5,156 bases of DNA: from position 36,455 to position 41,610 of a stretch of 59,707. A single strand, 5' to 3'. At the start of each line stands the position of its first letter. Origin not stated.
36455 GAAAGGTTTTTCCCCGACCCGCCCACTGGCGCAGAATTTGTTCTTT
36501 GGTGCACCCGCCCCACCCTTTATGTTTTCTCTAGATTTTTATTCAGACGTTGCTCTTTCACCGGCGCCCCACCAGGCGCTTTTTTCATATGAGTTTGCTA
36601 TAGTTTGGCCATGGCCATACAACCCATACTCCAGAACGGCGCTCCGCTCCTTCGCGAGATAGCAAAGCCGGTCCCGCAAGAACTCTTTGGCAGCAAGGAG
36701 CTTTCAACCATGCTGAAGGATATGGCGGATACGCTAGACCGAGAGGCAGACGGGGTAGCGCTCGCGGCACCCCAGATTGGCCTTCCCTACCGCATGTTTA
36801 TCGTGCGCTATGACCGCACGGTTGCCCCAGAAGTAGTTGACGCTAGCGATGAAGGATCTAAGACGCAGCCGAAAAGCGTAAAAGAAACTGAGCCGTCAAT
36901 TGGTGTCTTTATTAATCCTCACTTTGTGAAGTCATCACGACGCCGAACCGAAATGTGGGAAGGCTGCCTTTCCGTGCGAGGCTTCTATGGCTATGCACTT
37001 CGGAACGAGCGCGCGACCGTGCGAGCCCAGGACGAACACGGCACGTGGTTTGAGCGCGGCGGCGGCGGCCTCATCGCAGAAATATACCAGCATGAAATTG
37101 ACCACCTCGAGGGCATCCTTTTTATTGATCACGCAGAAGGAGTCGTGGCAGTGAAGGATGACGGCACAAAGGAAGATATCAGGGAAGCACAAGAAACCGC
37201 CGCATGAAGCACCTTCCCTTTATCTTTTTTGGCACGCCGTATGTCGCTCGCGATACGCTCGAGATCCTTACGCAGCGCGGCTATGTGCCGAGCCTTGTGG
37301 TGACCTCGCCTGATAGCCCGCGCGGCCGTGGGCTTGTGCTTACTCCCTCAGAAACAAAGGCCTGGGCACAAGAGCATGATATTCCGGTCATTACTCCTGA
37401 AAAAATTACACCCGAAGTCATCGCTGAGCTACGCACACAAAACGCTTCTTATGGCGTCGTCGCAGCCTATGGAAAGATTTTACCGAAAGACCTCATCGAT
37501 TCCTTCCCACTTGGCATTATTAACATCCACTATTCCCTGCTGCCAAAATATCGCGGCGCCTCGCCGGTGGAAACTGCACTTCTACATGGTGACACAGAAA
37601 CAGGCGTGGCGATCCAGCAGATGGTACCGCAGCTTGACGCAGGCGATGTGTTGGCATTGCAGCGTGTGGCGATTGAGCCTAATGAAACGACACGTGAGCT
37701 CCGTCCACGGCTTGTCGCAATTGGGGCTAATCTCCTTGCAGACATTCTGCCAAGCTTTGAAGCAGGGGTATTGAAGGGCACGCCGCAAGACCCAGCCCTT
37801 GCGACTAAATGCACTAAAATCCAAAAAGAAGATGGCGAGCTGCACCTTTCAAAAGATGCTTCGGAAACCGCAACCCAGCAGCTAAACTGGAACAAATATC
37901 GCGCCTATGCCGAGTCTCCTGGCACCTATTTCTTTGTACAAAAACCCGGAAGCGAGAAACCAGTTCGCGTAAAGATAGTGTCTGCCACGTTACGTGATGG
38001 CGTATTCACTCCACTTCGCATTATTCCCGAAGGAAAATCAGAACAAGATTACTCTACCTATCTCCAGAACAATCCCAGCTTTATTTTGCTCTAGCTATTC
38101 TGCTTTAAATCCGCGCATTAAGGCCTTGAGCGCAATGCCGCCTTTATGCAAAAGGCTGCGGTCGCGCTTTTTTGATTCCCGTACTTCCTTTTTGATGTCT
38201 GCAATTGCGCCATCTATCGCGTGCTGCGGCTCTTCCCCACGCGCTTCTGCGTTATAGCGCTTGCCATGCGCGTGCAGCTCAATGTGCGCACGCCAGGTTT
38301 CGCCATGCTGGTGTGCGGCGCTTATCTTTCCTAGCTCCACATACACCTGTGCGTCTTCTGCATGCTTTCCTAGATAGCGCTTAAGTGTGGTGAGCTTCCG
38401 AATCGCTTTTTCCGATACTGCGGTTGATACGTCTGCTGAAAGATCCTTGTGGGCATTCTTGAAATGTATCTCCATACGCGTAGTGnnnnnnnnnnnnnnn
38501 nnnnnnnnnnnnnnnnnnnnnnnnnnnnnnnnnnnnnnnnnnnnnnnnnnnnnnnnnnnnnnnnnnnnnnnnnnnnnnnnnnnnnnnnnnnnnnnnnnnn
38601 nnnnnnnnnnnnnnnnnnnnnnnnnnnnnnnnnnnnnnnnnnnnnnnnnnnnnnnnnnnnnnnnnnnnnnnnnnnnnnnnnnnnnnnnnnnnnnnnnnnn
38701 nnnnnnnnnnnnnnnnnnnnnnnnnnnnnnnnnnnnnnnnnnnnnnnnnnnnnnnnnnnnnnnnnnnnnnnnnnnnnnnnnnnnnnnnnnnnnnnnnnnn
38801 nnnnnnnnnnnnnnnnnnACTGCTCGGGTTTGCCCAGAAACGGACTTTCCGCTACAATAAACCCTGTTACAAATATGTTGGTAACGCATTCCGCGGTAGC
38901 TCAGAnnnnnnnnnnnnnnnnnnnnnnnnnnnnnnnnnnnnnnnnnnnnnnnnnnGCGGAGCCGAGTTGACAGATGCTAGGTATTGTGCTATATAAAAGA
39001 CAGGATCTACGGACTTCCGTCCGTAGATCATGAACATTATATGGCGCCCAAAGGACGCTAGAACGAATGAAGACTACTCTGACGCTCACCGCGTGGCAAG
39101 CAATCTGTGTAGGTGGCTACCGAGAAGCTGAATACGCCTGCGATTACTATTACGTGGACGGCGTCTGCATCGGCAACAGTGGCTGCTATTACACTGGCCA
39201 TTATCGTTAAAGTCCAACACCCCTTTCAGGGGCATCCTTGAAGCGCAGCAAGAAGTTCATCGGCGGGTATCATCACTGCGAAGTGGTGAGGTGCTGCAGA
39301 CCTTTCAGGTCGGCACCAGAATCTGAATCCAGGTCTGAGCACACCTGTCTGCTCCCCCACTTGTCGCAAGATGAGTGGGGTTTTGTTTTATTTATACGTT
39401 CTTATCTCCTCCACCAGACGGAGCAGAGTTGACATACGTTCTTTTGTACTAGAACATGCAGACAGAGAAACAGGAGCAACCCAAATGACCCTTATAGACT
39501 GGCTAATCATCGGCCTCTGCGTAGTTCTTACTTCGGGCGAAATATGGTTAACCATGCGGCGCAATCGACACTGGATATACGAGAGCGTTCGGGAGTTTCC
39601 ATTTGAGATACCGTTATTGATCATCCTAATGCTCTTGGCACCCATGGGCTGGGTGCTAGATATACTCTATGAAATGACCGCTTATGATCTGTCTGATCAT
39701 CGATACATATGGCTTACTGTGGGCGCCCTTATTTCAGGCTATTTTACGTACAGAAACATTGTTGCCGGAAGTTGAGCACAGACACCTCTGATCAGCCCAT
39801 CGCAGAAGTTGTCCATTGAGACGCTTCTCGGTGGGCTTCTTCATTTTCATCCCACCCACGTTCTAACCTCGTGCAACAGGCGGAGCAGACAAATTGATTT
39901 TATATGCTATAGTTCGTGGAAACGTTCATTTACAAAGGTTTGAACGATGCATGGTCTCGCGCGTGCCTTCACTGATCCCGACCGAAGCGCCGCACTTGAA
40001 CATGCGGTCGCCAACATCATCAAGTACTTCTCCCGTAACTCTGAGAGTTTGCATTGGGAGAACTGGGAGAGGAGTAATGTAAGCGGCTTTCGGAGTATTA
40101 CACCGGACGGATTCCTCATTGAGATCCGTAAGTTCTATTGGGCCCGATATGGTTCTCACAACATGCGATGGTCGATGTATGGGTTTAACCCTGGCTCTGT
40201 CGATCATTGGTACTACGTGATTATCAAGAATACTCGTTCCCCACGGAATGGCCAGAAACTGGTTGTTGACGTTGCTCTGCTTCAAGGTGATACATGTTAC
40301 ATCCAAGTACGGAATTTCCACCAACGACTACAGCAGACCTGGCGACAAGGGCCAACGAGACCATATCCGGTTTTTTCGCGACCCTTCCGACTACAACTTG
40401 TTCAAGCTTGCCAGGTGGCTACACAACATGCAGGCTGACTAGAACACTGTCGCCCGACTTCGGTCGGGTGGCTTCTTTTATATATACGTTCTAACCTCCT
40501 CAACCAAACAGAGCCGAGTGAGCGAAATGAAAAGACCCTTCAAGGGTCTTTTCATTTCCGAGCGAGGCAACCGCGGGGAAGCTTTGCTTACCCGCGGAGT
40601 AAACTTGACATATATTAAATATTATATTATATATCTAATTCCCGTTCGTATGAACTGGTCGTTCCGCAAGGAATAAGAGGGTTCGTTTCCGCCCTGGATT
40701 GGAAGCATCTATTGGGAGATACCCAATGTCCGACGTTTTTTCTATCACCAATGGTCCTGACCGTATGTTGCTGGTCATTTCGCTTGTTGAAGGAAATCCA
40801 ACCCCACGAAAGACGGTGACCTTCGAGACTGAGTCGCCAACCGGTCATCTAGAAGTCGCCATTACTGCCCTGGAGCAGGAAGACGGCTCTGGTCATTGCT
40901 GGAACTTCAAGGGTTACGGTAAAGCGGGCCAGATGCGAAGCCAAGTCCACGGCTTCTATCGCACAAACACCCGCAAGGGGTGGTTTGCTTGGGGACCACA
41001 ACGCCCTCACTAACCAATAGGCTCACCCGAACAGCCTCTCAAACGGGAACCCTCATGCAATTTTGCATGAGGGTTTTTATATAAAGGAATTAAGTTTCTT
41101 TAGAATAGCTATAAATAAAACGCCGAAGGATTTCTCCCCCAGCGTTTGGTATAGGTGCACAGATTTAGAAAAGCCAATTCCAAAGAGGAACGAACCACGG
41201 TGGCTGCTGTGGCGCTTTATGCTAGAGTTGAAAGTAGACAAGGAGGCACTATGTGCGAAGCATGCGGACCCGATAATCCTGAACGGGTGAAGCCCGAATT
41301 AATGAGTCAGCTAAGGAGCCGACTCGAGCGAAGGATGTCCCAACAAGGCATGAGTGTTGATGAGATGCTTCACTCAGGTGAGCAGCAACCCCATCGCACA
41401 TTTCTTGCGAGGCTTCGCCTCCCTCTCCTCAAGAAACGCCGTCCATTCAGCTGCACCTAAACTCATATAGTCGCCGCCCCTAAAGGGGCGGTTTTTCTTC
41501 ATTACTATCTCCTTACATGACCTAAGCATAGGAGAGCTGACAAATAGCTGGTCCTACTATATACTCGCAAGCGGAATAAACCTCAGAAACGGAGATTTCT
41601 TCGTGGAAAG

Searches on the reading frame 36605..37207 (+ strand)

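Call 10: search_protein_families(library=pfam, max_evalue=0.01, proteins=[window:36605-37207:+])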
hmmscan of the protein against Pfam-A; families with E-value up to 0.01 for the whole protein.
window:36605-37207:+ (200 aa): 1 family
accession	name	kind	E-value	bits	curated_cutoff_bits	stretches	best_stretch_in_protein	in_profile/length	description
PF01327.26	Pep_deformylase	-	5.7e-41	140.1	22.8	1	5-178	1-151/156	Polypeptide deformylase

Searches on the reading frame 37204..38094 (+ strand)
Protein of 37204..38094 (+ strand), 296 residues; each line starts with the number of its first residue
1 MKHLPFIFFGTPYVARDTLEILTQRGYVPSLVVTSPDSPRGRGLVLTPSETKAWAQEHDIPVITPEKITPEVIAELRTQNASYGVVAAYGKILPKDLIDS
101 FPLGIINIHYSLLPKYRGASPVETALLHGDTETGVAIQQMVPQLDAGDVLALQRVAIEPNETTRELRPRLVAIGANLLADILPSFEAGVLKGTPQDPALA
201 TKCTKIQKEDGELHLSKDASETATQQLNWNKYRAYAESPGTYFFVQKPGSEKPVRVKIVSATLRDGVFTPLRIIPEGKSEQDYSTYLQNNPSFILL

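Call 10: search_protein_families(library=pfam, max_evalue=0.01, proteins=[window:37204-38094:+])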
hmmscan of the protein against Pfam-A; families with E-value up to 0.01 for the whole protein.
window:37204-38094:+ (296 aa): 1 family
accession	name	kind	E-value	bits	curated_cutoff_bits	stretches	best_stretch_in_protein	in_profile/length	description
PF00551.24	Formyl_trans_N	-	4.3e-35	121.5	26.1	1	7-179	6-178/181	Formyl transferase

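Call 14: find_related_loci(query=window:37204-38094:+, collection=genome_contigs, flank=10000)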
Query window:37204-38094:+ (296 aa) in genome_contigs; peptide patterns used: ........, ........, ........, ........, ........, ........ (x = any residue, [..] = any of these).
71 stretches matched a pattern; 5 encode a relative of the query (tblastn E <= 1e-3); 5 distinct loci.
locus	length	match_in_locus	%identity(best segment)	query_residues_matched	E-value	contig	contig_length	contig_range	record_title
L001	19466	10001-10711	38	6-238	1e-38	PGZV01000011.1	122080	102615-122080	MAG: Firmicutes bacterium HGW-Firmicutes-2 08E140C01_z5_2013_Ig3399_v2_scaffold_681, whole genome shotgun sequence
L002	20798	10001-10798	64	6-283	2e-115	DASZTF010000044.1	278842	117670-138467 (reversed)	MAG TPA_asm: Candidatus Paceibacterota bacterium isolate SMAG_U6069 k141_97230, whole genome shotgun sequence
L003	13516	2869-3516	35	4-218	2e-34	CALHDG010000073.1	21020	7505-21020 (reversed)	MAG: uncultured Chitinophagales bacterium isolate R2_Bin_Bin_98_1 genome assembly, contig: c_000001524637, whole genome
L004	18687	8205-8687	44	7-169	9e-34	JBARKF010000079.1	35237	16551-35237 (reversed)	MAG: Candidatus Cybelea sp. isolate MFD06234_ilm_asm_bin105 k127_385527, whole genome shotgun sequence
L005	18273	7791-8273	44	7-169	8e-33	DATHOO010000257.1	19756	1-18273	MAG TPA_asm: Candidatus Acidiferrales bacterium isolate SMAG_U12686 k141_2963236, whole genome shotgun sequence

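Call 94: search_protein_families(library=pfam, max_evalue=0.01, proteins=[L002:12110-12319:-])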
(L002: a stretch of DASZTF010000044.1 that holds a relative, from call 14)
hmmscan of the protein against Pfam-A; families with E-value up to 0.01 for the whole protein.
L002:12110-12319:- (69 aa): 0 families

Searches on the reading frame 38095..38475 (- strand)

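Call 10: search_protein_families(library=pfam, max_evalue=0.01, proteins=[window:38095-38475:-])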
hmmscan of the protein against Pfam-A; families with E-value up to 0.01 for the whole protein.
window:38095-38475:- (126 aa): 2 families
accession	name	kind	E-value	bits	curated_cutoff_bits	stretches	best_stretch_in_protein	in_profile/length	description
PF02482.25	Ribosomal_S30AE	-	1.5e-08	35.7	23.7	1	15-104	9-86/88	Sigma 54 modulation protein / S30EA ribosomal protein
PF22302.1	DUF6968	-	0.0032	17.7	27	1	38-108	9-76/90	Domain of unknown function (DUF6968)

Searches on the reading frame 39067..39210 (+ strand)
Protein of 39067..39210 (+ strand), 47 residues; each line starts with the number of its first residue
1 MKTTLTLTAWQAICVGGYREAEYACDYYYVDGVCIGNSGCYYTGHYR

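Call 9: search_protein_families(library=pfam, max_evalue=0.1, proteins=[window:39067-39210:+])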
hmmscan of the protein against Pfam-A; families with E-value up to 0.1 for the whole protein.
window:39067-39210:+ (47 aa): 1 family
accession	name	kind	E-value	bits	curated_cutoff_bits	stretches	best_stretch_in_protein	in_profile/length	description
PF10690.14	Myticin-prepro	-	0.058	14.1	28.5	1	1-43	1-43/98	Myticin pre-proprotein from the mussel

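Call 77: search_protein_families(library=phrogs, max_evalue=0.01, proteins=[window:39067-39210:+])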
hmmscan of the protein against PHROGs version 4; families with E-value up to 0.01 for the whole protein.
window:39067-39210:+ (47 aa): 0 families

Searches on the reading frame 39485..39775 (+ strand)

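Call 9: search_protein_families(library=pfam, max_evalue=0.1, proteins=[window:39485-39775:+])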
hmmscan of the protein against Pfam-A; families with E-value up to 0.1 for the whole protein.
window:39485-39775:+ (96 aa): 2 families
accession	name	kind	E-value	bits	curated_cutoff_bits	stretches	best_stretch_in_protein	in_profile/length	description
PF01436.27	NHL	-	0.059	13.9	20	0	10-31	6-25/28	NHL repeat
PF09882.14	DUF2109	-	0.072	13.6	23.1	0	7-62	3-56/76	Predicted membrane protein (DUF2109)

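Call 77: search_protein_families(library=phrogs, max_evalue=0.01, proteins=[window:39485-39775:+])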
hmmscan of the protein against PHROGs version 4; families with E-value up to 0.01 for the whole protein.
window:39485-39775:+ (96 aa): 0 families

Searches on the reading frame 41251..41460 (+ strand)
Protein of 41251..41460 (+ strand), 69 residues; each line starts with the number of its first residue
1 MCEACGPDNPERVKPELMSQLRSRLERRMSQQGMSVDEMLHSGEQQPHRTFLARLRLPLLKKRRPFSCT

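Call 9: search_protein_families(library=pfam, max_evalue=0.1, proteins=[window:41251-41460:+])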
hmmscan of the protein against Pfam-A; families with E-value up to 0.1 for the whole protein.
window:41251-41460:+ (69 aa): 1 family
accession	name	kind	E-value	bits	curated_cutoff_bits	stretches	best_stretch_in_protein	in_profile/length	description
PF03705.20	CheR_N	-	0.044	13.9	27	1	19-34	24-39/53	CheR methyltransferase, all-alpha domain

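Call 77: search_protein_families(library=phrogs, max_evalue=0.01, proteins=[window:41251-41460:+])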
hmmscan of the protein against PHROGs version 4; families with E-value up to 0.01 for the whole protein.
window:41251-41460:+ (69 aa): 0 families
